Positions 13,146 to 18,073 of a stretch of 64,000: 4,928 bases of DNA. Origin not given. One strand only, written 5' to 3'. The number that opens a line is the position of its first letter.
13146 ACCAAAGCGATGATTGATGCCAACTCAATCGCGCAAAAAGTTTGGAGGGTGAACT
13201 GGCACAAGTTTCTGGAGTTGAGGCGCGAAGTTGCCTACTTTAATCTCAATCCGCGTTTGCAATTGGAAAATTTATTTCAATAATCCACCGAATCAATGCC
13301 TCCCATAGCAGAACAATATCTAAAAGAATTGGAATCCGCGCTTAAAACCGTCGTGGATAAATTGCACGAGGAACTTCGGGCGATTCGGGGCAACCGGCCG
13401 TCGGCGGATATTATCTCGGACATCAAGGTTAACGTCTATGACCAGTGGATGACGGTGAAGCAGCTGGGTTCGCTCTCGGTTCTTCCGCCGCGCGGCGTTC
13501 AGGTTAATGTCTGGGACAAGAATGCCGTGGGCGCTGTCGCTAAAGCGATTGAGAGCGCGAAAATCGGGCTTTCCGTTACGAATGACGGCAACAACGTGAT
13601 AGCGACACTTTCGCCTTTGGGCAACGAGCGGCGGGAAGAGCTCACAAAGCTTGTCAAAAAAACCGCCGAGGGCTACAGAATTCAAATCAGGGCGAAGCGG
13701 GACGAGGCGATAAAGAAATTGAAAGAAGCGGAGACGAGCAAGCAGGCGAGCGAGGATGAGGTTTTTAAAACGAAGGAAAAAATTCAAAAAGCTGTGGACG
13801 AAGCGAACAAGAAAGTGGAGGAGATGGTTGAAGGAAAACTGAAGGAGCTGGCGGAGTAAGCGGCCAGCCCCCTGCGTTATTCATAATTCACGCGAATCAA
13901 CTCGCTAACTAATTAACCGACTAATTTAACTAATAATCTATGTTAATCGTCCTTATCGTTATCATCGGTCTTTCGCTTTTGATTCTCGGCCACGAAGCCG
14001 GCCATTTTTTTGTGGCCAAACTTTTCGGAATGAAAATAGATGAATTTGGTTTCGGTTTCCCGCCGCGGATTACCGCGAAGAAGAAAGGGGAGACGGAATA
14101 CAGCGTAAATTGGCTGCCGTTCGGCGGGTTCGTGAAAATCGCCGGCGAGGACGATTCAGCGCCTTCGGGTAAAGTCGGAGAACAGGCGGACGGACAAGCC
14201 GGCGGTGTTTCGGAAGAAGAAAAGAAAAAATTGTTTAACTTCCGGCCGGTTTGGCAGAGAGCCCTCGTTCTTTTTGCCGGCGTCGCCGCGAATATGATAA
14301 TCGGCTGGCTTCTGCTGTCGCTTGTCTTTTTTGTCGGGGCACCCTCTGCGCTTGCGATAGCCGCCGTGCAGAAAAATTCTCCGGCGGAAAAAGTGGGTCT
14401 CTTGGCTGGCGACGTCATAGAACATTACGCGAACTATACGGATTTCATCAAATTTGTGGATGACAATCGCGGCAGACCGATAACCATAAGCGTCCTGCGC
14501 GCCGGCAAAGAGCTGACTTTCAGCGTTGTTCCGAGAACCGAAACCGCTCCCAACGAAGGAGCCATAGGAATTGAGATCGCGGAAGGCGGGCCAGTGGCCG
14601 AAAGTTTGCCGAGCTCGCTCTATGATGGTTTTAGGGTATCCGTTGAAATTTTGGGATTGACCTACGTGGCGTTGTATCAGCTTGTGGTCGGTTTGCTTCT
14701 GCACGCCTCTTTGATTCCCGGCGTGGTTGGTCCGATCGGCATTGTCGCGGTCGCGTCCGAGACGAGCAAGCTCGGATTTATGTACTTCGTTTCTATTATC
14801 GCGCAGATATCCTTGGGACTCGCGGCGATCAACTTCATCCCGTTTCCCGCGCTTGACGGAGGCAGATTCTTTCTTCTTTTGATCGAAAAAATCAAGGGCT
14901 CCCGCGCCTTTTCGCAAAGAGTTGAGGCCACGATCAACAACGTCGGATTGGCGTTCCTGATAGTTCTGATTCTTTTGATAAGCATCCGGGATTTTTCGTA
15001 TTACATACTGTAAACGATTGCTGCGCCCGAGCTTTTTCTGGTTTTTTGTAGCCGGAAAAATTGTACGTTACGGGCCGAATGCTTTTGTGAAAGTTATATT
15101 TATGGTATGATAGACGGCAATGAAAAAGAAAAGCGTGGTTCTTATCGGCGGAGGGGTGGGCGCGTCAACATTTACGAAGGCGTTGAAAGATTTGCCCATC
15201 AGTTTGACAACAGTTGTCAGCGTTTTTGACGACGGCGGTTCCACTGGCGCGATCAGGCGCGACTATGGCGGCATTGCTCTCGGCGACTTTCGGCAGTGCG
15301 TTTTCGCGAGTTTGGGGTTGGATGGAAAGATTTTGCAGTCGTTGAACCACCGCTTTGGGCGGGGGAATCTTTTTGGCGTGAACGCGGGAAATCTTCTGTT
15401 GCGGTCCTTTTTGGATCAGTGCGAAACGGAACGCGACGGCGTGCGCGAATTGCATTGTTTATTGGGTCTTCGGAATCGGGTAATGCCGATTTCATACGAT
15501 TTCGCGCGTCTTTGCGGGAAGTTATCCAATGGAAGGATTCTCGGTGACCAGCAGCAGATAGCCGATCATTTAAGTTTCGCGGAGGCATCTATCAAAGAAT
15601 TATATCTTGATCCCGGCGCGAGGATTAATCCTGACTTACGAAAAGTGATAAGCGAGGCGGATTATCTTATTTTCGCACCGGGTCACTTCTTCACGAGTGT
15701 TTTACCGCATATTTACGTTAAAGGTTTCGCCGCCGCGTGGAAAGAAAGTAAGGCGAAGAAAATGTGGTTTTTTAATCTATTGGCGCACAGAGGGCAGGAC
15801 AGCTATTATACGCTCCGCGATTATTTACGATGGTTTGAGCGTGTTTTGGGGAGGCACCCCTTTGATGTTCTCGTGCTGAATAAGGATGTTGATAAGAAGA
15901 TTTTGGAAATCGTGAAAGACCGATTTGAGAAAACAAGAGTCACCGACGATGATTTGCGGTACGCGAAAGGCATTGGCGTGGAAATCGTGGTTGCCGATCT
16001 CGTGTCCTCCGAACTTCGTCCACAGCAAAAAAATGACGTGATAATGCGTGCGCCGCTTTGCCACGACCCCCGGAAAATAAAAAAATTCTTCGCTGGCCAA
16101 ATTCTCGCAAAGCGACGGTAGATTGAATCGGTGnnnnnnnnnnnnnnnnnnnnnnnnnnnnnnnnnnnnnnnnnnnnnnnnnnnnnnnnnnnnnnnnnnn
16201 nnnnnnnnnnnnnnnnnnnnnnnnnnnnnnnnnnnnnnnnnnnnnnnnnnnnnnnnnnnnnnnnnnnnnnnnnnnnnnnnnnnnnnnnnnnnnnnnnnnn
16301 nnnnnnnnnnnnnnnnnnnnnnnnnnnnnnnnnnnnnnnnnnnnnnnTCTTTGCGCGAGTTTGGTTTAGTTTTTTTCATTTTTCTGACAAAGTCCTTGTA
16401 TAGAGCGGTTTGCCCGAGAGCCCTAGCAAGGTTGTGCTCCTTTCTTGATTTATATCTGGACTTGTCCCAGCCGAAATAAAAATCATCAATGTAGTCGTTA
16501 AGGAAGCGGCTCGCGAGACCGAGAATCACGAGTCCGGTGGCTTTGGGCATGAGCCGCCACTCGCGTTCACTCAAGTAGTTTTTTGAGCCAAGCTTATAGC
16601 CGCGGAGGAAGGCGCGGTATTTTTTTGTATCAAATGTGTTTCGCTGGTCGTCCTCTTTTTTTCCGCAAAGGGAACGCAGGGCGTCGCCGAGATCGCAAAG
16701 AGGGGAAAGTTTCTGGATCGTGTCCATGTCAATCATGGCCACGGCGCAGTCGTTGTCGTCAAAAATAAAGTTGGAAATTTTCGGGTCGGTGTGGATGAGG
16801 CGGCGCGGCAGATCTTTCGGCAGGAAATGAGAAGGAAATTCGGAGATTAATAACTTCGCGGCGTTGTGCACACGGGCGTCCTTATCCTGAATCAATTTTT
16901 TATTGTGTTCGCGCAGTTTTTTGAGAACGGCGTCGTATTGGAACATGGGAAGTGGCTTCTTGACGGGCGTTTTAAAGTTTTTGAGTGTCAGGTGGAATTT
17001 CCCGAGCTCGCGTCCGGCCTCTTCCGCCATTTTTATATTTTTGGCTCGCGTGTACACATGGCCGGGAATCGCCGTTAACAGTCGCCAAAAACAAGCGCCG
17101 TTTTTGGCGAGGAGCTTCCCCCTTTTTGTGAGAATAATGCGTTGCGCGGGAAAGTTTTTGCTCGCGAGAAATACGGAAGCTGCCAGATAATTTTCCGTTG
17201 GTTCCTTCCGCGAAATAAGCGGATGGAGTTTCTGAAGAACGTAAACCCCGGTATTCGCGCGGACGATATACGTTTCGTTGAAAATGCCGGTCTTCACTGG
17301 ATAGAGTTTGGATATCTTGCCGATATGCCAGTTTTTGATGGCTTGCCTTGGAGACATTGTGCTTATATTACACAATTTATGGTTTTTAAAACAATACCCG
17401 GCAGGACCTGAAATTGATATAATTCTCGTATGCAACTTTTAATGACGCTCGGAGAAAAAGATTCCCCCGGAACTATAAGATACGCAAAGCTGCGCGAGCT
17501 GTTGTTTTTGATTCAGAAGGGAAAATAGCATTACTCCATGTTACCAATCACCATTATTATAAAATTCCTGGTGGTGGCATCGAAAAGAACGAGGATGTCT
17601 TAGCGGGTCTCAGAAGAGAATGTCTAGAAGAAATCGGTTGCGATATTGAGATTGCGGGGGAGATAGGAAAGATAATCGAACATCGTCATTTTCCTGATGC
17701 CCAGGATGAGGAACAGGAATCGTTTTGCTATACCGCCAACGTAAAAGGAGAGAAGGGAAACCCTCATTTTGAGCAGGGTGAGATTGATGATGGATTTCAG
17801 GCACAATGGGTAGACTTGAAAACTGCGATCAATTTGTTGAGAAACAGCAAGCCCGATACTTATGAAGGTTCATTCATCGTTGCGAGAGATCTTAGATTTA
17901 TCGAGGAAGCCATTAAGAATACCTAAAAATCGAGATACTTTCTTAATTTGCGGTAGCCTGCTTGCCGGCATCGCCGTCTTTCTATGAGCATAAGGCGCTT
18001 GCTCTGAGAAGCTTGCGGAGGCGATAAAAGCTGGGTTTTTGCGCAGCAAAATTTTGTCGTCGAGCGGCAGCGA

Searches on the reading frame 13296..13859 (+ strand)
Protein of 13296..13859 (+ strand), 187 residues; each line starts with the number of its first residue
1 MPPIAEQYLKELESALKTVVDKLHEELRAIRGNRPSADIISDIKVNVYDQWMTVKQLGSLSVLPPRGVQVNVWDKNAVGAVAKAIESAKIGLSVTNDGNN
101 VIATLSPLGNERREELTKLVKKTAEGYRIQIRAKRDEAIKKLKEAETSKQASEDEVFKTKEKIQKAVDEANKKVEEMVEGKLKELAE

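Call 11: find_encoding_contigs(protein=window:13296-13859:+, flank=10000, max_places=6)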
Protein window:13296-13859:+ (187 aa): 1 contig read that carries it; 1 place shown.
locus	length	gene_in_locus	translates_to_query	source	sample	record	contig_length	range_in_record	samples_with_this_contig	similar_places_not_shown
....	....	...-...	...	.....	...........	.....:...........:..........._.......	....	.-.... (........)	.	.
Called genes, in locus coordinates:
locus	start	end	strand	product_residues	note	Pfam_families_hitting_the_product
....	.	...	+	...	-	?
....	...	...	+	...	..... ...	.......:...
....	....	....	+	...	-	?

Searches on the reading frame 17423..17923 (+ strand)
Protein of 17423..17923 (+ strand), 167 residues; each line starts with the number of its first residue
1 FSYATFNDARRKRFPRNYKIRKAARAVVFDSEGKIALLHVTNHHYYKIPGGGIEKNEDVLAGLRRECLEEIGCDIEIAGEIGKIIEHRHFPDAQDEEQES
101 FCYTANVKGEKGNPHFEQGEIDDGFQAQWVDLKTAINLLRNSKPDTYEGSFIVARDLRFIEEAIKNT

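Call 30: search_protein_families(library=pfam, proteins=[window:17423-17923:+], max_evalue=0.01)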
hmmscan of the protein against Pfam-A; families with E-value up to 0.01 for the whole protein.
window:17423-17923:+ (167 aa): 1 family
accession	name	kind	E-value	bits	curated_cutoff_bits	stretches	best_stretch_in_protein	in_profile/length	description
PF00293.34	NUDIX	-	5.4e-15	56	21.1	1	21-138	3-120/134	NUDIX domain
